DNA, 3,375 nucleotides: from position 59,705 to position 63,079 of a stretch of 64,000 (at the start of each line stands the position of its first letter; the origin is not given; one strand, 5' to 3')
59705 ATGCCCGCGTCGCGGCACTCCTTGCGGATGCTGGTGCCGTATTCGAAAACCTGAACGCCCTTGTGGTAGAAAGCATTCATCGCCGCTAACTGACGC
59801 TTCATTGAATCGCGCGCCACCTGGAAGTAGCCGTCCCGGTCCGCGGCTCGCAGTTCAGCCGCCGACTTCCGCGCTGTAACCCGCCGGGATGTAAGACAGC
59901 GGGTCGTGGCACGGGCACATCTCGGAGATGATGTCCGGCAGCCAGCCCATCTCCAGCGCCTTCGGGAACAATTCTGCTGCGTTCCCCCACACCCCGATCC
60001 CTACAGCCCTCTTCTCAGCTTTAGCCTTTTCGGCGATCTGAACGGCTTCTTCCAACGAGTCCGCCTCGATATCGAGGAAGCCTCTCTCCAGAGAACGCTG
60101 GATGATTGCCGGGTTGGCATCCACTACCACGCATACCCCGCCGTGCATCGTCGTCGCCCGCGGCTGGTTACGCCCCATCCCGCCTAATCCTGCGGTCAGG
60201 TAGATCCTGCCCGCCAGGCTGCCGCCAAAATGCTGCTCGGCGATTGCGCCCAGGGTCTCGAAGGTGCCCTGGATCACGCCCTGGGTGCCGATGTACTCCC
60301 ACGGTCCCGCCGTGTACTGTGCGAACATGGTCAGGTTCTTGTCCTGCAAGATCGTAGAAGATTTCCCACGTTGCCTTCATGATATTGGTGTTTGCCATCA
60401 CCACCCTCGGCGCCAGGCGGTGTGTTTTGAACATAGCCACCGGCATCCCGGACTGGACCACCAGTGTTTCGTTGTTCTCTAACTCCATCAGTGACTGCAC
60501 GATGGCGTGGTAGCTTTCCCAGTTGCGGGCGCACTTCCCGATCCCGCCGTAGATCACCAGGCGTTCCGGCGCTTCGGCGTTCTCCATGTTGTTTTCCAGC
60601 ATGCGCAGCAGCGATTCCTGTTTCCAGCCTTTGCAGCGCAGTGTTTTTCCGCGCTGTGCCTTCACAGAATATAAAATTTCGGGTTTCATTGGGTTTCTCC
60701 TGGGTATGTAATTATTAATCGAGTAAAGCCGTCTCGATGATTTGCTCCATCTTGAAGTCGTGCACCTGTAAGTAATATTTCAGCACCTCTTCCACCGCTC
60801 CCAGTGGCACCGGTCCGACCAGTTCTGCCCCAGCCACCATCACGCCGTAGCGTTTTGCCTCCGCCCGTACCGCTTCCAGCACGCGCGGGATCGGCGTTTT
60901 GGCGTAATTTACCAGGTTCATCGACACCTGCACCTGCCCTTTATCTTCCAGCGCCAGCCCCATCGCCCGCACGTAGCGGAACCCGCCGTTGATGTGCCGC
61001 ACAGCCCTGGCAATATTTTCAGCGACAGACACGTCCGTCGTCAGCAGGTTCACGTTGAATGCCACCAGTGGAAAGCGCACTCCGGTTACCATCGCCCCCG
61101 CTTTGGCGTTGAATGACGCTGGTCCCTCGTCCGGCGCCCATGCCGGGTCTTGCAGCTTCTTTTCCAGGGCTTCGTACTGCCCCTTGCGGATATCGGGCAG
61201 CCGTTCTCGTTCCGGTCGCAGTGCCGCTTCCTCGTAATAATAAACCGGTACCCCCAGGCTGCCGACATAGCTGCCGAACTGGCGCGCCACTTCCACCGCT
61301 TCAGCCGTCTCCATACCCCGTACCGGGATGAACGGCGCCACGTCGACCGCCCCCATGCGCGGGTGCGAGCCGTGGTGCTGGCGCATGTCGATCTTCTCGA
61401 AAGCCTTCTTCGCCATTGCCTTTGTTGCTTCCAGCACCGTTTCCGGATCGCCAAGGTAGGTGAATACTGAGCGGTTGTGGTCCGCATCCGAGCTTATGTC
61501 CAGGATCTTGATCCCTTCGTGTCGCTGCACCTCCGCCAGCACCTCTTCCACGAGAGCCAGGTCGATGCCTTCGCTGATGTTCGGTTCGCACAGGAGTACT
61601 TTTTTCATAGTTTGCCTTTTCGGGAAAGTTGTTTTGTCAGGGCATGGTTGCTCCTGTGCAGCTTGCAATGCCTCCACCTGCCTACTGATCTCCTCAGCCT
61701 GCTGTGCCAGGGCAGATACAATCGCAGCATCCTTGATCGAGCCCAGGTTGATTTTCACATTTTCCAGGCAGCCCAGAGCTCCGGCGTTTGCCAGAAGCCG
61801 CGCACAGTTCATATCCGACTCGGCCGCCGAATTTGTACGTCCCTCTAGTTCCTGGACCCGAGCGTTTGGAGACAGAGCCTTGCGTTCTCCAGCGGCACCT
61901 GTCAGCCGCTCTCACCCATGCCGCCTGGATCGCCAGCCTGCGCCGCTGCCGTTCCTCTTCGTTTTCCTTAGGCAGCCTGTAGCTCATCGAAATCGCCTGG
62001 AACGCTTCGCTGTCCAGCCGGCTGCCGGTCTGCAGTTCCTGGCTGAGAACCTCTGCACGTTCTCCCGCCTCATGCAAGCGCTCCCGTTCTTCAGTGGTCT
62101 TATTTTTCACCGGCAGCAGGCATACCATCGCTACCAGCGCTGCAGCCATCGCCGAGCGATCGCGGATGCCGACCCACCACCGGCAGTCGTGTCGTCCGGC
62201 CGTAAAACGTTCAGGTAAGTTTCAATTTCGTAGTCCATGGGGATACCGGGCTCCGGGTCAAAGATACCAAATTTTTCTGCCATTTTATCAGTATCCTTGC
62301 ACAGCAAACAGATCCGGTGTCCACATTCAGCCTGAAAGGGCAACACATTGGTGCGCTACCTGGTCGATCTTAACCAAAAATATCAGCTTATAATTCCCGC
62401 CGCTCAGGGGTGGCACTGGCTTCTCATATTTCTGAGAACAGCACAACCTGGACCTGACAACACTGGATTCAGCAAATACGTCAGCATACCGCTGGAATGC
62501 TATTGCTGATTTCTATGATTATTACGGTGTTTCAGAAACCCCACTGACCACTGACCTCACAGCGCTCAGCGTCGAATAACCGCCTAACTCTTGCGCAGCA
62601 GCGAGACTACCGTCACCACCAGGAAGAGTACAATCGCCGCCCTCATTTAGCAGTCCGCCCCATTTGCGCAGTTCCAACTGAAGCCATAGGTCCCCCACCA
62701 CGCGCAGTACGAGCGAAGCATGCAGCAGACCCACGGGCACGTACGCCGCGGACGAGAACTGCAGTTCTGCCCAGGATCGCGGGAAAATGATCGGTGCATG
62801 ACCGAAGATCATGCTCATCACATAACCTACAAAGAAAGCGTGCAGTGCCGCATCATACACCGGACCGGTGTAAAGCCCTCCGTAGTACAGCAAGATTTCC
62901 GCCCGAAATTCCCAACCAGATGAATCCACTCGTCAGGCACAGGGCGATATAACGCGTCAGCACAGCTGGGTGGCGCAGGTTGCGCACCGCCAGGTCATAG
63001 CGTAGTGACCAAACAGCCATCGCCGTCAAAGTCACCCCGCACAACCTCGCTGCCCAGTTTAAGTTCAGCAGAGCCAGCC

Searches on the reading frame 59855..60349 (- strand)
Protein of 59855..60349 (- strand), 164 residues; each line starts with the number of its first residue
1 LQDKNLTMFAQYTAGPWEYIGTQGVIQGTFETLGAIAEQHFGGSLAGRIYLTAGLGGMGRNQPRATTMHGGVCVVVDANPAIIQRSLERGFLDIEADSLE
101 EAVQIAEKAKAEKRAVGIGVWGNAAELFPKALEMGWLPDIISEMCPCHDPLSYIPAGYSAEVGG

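Call 8: search_protein_families(library=pfam, proteins=[window:59855-60349:-], max_evalue=0.01)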
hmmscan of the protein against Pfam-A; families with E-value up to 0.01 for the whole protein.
window:59855-60349:- (164 aa): 1 family
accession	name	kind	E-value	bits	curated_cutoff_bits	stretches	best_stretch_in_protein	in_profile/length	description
PF01175.24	Urocanase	-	3.8e-49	167.6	23.2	1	21-161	1-142/209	Urocanase Rossmann-like domain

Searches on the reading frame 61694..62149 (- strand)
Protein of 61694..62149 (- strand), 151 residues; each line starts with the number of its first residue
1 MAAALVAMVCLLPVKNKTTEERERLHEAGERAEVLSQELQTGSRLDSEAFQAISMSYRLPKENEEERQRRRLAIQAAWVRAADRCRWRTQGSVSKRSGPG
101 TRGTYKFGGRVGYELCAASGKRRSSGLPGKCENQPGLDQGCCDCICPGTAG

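Call 8: search_protein_families(library=pfam, proteins=[window:61694-62149:-], max_evalue=0.01)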
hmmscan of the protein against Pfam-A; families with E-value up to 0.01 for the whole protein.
window:61694-62149:- (151 aa): 1 family
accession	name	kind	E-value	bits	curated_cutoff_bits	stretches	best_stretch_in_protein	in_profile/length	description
PF04961.17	FTCD_C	-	6.9e-15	55.7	24.5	1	1-82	28-110/182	Formiminotransferase-cyclodeaminase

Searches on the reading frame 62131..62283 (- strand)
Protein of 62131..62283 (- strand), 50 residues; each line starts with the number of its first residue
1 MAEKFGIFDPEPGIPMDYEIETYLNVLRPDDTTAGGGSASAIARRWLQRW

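Call 8: search_protein_families(library=pfam, proteins=[window:62131-62283:-], max_evalue=0.01)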
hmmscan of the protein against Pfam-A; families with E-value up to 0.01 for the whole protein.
window:62131-62283:- (50 aa): 0 families

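Call 27: find_related_loci(query=window:62134-62283:-, collection=genome_contigs, flank=6000)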
Query window:62134-62283:- (50 aa) in genome_contigs; peptide patterns used: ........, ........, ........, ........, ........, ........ (x = any residue, [..] = any of these).
600 stretches matched a pattern, but none encodes a relative of the query by tblastn (E <= 1e-3).

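Call 77: search_protein_representatives(protein=window:62134-62283:-)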
Query: 50 residues. Proteins with E-value up to 0.001 (for the whole library): 3; up to 1e-10: 1; up to 1e-30: 0. The best 3 are listed.
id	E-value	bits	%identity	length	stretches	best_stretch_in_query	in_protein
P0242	1.3e-27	109.6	100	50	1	1-50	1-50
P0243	6.9e-05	38.8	32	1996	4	6-36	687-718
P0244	1.6e-04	37.6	42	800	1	5-23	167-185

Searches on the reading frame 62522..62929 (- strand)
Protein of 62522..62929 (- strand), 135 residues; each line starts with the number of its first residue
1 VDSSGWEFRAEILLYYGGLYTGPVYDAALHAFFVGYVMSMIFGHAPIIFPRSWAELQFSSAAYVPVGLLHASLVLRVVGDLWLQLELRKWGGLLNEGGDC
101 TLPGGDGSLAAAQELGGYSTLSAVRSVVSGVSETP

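Call 8: search_protein_families(library=pfam, proteins=[window:62522-62929:-], max_evalue=0.01)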
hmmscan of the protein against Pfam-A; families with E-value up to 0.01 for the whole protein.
window:62522-62929:- (135 aa): 1 family
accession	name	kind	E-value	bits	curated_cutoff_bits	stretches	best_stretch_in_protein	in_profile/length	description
PF05940.17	NnrS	-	0.0094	15.8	28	0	22-83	274-337/371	NnrS protein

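Call 72: search_protein_families(library=ncbifam, proteins=[window:62522-62929:-], max_evalue=0.01)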
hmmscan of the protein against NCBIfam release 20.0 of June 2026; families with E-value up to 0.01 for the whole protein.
window:62522-62929:- (135 aa): 0 families
